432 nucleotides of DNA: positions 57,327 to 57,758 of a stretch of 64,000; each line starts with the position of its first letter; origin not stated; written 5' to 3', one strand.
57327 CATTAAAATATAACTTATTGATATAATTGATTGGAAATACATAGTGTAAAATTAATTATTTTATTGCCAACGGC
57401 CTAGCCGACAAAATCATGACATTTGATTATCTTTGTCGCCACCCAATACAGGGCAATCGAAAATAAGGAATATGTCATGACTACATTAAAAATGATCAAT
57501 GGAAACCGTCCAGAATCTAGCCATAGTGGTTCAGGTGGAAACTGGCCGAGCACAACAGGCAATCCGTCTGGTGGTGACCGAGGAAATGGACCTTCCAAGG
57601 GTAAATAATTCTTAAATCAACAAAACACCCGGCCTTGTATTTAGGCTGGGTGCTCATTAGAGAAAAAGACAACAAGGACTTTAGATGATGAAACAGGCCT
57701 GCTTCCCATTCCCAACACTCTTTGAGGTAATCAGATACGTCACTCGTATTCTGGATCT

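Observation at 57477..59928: Orphan module at the edge of the R-M island: 43-aa Gly/Ser/Asn-rich peptide, stem-loop, and a 747-aa HTH-like/TPR-like/ankyrin protein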

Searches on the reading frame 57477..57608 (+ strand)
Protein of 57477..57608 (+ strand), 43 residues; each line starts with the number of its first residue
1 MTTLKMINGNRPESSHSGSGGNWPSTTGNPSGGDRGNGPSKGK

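Call 3: search_protein_families(library=pfam, proteins=[window:57477-57608:+], max_evalue=1)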
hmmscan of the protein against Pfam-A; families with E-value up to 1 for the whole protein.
window:57477-57608:+ (43 aa): 0 families

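Call 4: search_protein_families(library=padloc, proteins=[window:57477-57608:+], max_evalue=1)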
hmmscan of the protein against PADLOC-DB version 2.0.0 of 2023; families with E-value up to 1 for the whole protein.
window:57477-57608:+ (43 aa): 0 families

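Call 85: find_homologous_proteins(query=A11, max_evalue=0.01)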
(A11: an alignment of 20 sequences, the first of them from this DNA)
Query A11 (20 sequences) (43 aa, profile of the alignment): 573 proteins with E <= 0.01 among 7091 candidates; the best 120 are listed.
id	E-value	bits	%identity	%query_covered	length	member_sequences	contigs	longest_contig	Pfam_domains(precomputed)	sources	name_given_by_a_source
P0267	9.2e-19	85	62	98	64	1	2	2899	-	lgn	-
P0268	2.6e-15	74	67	42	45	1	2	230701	-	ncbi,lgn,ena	-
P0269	6.0e-15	73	70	77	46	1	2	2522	-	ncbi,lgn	-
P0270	6.8e-15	73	67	100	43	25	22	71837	-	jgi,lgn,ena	jgi:hypothetical protein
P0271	9.1e-15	72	79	77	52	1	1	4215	-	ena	-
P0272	9.7e-15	72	63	100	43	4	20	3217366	-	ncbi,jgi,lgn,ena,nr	ncbi:hypothetical protein [Pseudomonas sp. C27(2019)]|nr:hypothetical protein [Pseudomonas sp. C27(2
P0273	1.7e-14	71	76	77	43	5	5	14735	-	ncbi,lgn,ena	-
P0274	1.9e-14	71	78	84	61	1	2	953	-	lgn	-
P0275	1.9e-14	71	63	100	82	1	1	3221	-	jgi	jgi:hypothetical protein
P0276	2.5e-14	71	68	79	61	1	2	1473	-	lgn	-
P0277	2.7e-14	71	79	65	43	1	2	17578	-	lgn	-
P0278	3.4e-14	70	82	65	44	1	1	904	-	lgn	-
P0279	4.1e-14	70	71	81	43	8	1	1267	-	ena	-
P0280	4.3e-14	70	73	77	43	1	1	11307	-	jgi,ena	-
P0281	5.2e-14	70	72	72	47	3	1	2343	-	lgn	-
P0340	4.0e-12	64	75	65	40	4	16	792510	-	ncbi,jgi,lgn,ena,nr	ncbi:hypothetical protein OH458_11780 [Vibrio sp. MarTm2]|jgi:hypothetical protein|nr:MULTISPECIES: 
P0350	5.7e-12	63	72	67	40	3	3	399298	-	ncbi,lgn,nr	ncbi:hypothetical protein [Litorimonas cladophorae]|nr:hypothetical protein [Litorimonas cladophorae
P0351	6.1e-12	63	74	79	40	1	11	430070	-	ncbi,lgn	ncbi:hypothetical protein ABN196_08390 [Proteus terrae]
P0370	2.1e-11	61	63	100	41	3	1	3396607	-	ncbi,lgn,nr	ncbi:hypothetical protein [Vibrio alginolyticus]|nr:hypothetical protein [Vibrio alginolyticus]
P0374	2.6e-11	61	74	81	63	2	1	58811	-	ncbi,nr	ncbi:hypothetical protein FZI41_04455 [Cronobacter sakazakii]|nr:hypothetical protein FZI41_04455 [C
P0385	4.1e-11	61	72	58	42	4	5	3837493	-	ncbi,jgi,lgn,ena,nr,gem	ncbi:hypothetical protein [Alcanivorax sp.]|nr:hypothetical protein [Alcanivorax sp.]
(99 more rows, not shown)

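Call 86: find_encoding_contigs(protein=P0272, flank=5000, max_places=2)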
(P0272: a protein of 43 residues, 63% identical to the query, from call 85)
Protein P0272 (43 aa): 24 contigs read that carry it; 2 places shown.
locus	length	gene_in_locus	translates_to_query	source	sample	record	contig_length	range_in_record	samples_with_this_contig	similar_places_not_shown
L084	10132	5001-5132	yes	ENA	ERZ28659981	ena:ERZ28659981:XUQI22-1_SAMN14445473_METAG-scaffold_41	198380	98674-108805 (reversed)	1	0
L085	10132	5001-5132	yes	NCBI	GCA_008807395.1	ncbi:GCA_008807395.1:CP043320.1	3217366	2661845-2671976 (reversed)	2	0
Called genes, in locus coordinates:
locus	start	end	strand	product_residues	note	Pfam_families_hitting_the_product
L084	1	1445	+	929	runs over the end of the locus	PF13091:PLDc_2, PF00176:SNF2-rel_dom, PF00270:DEAD (weak), PF04851:ResIII, PF00271:Helicase_C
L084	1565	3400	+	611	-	PF03235:GmrSD_N, PF07510:GmrSD_C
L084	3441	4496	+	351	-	PF13310:Virulence_RhuM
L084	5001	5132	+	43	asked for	-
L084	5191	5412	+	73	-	-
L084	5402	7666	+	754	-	PF00023:Ank (faint), PF13606:Ank_3 (faint), PF13637:Ank_4 (faint), PF12796:Ank_2 (faint)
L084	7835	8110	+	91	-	-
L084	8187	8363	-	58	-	-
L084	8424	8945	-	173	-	PF04002:RadC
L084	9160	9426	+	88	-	PF01527:HTH_Tnp_1, PF13384:HTH_23 (weak), PF13518:HTH_28 (faint)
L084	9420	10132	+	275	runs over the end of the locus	PF13276:HTH_21 (weak), PF00665:rve, PF13683:rve_3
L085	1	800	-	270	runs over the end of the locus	-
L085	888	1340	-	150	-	PF22522:DUF6998 (weak)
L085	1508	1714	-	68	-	-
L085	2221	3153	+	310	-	-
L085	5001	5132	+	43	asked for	-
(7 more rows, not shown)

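Call 87: find_encoding_contigs(protein=P0351, flank=5000, max_places=2)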
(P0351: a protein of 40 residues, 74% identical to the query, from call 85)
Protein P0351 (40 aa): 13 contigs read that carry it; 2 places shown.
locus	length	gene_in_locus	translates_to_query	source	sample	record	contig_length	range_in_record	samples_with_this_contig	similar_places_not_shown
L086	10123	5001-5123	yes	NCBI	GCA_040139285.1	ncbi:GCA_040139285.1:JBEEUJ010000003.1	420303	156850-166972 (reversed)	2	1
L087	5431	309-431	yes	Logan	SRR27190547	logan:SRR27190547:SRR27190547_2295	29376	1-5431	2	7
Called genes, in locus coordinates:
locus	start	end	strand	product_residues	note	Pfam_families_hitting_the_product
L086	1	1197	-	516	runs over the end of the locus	PF02203:TarH (weak), PF12729:4HB_MCP_1, PF00672:HAMP (faint), PF00015:MCPsignal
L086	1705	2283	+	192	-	-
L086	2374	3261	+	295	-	PF02567:PhzC-PhzF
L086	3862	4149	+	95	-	-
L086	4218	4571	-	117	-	-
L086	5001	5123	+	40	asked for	-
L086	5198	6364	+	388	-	-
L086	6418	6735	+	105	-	-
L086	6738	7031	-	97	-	-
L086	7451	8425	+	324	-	-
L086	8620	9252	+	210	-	PF11726:YagK_YfjJ_C, PF23343:REP_ORF2-G2P (weak)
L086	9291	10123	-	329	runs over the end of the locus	PF05049:IIGP, PF01926:MMR_HSR1, PF04548:AIG1 (weak)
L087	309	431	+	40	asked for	-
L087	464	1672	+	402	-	-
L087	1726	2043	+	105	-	-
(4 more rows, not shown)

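Call 88: find_encoding_contigs(protein=P0374, flank=5000, max_places=2)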
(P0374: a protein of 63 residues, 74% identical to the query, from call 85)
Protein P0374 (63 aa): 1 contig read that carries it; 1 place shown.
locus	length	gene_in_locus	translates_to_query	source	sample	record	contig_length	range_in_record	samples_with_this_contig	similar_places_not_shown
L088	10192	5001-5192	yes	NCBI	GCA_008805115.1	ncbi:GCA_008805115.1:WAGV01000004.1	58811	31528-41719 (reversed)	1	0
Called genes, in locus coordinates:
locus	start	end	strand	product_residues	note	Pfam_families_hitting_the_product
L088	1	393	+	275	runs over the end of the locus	-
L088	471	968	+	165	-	-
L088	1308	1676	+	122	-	-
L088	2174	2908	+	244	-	PF05857:TraX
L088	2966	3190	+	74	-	-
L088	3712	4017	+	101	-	-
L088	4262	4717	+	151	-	PF26636:DUF8209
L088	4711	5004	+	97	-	PF07377:DUF1493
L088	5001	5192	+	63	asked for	-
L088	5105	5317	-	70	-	-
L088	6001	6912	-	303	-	PF02387:IncFII_repA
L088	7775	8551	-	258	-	PF18312:ScsC_N, PF13098:Thioredoxin_2 (faint), PF13462:Thioredoxin_4, PF01323:DSBA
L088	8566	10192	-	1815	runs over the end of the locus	PF08751:TrwC, PF22232:TraI_hel_assoc_N, PF18272:ssDNA_TraI_N (faint), PF18340:TraI_2B, PF13245:AAA_19, PF13604:AAA_30, PF07057:TraI_C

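Call 89: find_encoding_contigs(protein=P0370, flank=5000, max_places=2)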
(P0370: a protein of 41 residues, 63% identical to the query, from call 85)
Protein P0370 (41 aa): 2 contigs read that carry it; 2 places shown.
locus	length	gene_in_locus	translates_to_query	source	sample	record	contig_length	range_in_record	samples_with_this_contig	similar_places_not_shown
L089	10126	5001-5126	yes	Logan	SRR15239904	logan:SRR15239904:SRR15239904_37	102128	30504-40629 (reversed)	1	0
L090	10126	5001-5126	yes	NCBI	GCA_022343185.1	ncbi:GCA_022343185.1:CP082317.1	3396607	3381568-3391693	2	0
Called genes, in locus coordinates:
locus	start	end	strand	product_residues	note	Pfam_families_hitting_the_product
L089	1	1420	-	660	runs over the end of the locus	PF12161:HsdM_N, PF02384:N6_Mtase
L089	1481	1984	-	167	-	PF04221:RelB (weak)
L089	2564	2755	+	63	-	PF05930:Phage_AlpA, PF12728:HTH_17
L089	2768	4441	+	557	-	PF06048:DUF927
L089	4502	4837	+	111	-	PF12728:HTH_17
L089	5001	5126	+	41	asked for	-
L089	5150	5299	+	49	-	-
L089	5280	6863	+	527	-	-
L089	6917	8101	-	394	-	PF13102:Phage_int_SAM_5, PF00589:Phage_integrase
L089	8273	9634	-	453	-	PF10396:TrmE_N, PF12631:MnmE_helical, PF01926:MMR_HSR1, PF02421:FeoB_N (weak)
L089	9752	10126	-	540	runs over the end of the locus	PF14849:YidC_periplas, PF02096:60KD_IMP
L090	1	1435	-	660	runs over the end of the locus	PF12161:HsdM_N, PF02384:N6_Mtase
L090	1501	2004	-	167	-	PF04221:RelB (weak)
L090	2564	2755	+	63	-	PF05930:Phage_AlpA, PF12728:HTH_17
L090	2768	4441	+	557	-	PF06048:DUF927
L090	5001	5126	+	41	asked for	-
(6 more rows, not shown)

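Call 93: find_encoding_contigs(protein=P0385, flank=6000, max_places=2)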
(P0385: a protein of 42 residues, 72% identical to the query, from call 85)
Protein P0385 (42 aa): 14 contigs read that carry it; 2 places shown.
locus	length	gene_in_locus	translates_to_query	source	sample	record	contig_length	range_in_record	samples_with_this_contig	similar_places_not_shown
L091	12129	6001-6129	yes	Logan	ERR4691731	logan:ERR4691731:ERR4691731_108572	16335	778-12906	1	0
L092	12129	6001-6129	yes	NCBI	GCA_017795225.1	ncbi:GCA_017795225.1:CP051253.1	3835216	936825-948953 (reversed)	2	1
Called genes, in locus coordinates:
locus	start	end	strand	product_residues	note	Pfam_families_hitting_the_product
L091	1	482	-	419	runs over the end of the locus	?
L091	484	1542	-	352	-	PF05621:TniB (faint), PF13401:AAA_22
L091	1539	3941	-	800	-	PF08722:Tn7_TnsA-like_N (faint)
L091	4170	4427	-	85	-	-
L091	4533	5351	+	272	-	-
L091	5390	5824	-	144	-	PF20432:Xre-like-HTH, PF09722:Xre_MbcA_ParS_C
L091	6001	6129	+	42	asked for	-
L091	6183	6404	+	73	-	-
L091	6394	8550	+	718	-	PF00023:Ank (faint), PF12796:Ank_2 (faint), PF13606:Ank_3 (faint), PF13637:Ank_4 (faint)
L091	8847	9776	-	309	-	PF05661:DUF808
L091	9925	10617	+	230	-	PF17837:4PPT_N, PF01648:ACPS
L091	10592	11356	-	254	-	PF06276:FhuF, PF11575:FhuF_C (weak)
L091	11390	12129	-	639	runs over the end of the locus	PF00664:ABC_membrane (weak), PF00005:ABC_tran, PF13434:Lys_Orn_oxgnase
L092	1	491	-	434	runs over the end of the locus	PF06527:TniQ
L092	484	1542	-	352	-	PF05621:TniB (faint), PF13401:AAA_22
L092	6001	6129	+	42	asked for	-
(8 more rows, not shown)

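Call 94: find_encoding_contigs(protein=P0350, flank=6000, max_places=2)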
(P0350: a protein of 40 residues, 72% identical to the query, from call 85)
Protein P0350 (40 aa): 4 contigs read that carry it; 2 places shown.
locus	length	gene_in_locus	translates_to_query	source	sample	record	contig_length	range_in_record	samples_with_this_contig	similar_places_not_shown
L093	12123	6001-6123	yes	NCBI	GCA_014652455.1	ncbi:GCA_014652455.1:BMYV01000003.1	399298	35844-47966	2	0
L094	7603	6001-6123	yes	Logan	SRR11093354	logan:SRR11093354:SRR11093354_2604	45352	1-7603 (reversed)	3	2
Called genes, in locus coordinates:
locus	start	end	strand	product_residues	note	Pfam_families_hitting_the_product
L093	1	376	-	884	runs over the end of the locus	PF04851:ResIII, PF00270:DEAD (faint)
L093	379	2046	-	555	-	PF01555:N6_N4_Mtase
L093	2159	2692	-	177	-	-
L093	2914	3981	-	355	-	PF00589:Phage_integrase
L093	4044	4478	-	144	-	PF12728:HTH_17 (weak)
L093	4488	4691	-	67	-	PF05930:Phage_AlpA (weak)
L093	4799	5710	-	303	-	-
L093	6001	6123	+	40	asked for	-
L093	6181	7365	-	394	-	PF13356:Arm-DNA-bind_3, PF22022:Phage_int_M, PF00589:Phage_integrase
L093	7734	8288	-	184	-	PF02834:LigT_PEase, PF13563:2_5_RNA_ligase2, PF02834:LigT_PEase (weak)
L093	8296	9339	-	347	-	PF00248:Aldo_ket_red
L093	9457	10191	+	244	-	PF01027:Bax1-I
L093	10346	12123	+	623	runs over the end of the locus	PF00912:Transgly, PF00905:Transpeptidase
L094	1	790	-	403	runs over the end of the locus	PF01420:Methylase_S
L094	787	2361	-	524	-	PF12161:HsdM_N, PF02384:N6_Mtase, PF07669:Eco57I (weak)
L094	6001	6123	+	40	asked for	-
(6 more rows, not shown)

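Call 95: find_encoding_contigs(protein=P0340, flank=6000, max_places=3)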
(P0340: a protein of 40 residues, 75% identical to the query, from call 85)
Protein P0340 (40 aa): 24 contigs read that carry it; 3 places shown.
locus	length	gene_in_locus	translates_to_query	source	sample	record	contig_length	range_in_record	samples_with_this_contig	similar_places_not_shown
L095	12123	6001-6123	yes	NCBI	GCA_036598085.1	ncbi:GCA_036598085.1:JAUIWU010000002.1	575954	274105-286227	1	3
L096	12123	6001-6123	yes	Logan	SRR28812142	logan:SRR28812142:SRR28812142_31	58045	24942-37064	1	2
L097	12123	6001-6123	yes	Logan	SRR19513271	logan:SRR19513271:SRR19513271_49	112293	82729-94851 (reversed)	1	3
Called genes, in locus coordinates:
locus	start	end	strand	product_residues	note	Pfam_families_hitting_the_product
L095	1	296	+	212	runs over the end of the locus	PF11726:YagK_YfjJ_C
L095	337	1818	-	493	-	-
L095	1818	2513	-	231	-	-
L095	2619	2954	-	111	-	-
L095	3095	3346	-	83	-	-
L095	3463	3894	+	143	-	PF00075:RNase_H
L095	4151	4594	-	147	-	PF10980:DUF2787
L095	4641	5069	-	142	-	PF10980:DUF2787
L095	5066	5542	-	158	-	PF04002:RadC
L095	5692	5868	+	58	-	PF05930:Phage_AlpA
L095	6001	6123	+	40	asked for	-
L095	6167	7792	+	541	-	-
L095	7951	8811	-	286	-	PF26109:WHD_BrxR, PF13280:WYL, PF26107:BrxR_CTD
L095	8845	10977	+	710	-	-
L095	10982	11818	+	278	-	PF26348:SRA_ScoMcrA, PF01844:HNH, PF14279:HNH_5 (weak)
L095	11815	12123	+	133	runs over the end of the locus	PF00293:NUDIX, PF14815:NUDIX_4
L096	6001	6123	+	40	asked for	-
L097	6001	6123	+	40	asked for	-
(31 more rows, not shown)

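Call 100: search_protein_families(library=padloc, proteins=[L095:6167-7789:+, L089:5280-6860:+, L086:5198-6361:+, L086:6418-6732:+], max_evalue=1)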
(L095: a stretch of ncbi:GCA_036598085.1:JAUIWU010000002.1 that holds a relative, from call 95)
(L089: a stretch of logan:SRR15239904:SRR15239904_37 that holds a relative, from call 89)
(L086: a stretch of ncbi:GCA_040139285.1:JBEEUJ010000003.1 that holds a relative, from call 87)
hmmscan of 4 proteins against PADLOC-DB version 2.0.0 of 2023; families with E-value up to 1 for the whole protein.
L095:6167-7789:+ (541 aa): 1 family
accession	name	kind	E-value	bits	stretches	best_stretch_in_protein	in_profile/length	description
PDLC02908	Ankyrin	-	4.5e-05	19.9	1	50-195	30-173/880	-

L089:5280-6860:+ (527 aa): 0 families

L086:5198-6361:+ (388 aa): 0 families

L086:6418-6732:+ (105 aa): 0 families
